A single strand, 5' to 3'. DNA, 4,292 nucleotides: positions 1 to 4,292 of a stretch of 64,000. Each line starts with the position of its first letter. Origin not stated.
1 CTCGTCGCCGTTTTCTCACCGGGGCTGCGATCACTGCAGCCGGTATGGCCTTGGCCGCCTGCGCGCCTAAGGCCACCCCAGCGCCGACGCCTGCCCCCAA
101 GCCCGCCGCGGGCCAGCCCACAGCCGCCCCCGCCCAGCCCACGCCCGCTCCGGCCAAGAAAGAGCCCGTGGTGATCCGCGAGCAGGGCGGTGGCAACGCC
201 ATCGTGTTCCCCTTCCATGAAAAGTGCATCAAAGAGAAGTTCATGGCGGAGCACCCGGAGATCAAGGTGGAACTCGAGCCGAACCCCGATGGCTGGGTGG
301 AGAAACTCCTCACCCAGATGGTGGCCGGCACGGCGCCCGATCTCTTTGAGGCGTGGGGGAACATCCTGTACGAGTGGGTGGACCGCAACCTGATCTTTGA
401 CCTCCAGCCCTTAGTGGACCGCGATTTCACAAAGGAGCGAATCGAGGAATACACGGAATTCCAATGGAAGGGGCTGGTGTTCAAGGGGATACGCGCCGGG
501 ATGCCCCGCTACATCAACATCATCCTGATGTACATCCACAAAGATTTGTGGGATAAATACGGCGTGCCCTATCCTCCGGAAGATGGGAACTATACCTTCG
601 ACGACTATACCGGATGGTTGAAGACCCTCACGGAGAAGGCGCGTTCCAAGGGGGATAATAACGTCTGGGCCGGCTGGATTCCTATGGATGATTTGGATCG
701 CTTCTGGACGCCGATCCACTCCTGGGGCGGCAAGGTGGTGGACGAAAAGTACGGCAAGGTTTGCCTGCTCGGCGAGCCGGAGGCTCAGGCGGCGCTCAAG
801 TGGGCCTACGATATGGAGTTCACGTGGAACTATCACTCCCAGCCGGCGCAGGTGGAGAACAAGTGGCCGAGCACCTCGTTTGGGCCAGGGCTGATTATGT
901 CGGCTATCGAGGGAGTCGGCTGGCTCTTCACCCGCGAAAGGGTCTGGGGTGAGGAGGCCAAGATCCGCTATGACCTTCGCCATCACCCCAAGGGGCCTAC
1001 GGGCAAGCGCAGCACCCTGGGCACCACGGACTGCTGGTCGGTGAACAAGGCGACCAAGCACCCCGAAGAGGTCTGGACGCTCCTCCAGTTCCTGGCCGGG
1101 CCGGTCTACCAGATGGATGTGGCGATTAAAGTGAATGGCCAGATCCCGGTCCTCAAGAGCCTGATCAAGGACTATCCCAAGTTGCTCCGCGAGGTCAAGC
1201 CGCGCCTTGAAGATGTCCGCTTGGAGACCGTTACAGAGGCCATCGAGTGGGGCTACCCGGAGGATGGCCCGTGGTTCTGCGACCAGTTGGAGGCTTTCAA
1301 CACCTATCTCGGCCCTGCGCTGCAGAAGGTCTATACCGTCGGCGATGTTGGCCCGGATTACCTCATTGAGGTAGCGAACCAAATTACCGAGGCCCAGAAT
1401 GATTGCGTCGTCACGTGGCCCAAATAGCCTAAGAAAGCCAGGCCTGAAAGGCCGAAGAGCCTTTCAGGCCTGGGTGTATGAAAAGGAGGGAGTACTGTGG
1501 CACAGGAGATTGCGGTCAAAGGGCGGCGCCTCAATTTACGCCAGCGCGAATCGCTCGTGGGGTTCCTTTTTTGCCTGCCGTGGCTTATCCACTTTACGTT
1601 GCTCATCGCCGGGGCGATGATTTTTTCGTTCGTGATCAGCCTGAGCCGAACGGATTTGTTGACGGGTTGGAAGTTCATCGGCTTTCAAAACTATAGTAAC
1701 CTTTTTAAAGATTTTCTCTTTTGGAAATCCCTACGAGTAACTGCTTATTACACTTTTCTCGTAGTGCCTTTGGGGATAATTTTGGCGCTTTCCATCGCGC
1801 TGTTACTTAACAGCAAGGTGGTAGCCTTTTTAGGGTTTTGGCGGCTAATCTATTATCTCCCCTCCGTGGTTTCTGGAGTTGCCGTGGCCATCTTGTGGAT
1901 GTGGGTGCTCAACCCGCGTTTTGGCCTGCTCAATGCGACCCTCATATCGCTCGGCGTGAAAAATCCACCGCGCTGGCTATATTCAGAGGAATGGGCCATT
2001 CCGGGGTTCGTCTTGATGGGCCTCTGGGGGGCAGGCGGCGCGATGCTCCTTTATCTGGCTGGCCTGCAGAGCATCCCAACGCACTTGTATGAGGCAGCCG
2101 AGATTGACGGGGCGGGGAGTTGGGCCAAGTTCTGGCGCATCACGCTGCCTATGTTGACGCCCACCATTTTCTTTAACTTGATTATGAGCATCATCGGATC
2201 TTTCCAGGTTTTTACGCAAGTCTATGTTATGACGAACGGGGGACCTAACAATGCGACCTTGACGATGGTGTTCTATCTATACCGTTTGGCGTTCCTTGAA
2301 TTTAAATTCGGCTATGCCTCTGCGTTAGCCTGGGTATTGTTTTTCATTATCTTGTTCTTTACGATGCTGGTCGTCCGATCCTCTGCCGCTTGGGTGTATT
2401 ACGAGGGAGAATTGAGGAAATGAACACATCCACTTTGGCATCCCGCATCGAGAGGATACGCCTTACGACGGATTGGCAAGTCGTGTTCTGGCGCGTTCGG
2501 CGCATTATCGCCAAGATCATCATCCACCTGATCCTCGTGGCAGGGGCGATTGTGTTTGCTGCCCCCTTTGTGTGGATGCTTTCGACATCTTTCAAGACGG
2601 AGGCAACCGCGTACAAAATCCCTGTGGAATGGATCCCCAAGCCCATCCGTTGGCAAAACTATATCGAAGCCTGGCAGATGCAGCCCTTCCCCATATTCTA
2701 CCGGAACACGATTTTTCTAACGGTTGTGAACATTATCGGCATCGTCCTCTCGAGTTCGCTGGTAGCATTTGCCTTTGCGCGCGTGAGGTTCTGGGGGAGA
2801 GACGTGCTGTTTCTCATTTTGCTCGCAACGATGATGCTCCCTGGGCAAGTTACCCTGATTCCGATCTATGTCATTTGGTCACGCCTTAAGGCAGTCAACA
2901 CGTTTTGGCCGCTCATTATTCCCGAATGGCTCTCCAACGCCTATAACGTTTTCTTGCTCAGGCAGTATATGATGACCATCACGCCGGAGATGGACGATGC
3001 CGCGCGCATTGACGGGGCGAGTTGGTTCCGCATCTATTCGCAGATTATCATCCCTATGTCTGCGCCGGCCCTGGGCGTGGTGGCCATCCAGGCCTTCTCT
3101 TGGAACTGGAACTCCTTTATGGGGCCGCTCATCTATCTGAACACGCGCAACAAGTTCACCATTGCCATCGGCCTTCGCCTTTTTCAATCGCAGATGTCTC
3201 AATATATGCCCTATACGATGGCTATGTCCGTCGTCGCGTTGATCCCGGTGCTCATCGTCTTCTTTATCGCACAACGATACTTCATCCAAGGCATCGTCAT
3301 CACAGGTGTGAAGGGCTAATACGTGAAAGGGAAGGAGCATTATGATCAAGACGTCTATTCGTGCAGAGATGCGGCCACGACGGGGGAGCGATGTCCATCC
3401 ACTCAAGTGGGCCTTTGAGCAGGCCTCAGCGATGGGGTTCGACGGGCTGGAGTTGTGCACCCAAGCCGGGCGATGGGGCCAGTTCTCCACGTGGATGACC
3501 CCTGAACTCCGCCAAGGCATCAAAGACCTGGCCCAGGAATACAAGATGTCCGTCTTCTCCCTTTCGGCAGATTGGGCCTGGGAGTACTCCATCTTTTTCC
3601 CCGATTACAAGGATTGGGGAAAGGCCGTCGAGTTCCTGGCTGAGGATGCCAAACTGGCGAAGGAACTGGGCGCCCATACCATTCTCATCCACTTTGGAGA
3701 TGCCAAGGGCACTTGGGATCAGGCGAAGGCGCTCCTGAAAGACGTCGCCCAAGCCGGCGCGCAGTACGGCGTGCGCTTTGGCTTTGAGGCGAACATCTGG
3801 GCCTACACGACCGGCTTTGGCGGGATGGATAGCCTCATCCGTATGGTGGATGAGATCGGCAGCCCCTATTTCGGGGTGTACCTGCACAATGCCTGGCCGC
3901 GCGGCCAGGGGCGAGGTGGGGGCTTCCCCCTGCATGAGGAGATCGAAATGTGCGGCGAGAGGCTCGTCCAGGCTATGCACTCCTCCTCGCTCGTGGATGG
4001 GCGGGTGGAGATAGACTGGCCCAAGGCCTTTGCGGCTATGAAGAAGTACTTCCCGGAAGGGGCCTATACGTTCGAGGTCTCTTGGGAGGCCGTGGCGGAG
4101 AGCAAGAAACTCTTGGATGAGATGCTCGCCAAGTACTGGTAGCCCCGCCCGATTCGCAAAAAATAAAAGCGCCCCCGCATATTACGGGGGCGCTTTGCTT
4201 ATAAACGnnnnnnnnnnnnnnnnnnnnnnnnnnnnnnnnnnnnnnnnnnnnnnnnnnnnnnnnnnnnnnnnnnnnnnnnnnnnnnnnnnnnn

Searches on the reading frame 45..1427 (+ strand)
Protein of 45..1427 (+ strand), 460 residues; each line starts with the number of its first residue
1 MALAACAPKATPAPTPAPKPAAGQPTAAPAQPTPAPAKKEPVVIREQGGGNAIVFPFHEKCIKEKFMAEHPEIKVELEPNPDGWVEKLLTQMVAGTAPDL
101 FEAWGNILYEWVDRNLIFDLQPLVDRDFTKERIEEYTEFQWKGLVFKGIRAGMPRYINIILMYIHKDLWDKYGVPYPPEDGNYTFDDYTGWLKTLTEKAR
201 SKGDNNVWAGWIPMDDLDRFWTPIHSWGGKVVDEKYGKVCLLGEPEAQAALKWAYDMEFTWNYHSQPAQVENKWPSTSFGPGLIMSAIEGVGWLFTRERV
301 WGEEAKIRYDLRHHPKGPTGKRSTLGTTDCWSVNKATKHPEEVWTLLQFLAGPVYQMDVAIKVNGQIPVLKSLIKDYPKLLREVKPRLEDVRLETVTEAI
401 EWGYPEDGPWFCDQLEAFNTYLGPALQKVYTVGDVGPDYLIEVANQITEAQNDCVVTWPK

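Call 78: search_protein_families(library=pfam, proteins=[window:45-1427:+], max_evalue=0.0001)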
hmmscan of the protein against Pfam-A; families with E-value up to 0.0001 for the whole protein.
window:45-1427:+ (460 aa): 1 family
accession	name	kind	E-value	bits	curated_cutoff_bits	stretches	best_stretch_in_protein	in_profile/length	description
PF01547.30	SBP_bac_1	-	2.1e-23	84.2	26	1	62-357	14-307/307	Bacterial extracellular solute-binding protein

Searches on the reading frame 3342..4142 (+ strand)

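Call 79: search_protein_families(library=ncbifam, proteins=[window:3342-4142:+], max_evalue=0.00001)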
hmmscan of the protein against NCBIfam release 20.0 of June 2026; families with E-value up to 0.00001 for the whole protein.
window:3342-4142:+ (266 aa): 1 family
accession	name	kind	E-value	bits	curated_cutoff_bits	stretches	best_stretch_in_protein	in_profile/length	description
NF007360.0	PRK09856.1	equivalog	5.3e-06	26.2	305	1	16-145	10-144/276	fructoselysine 3-epimerase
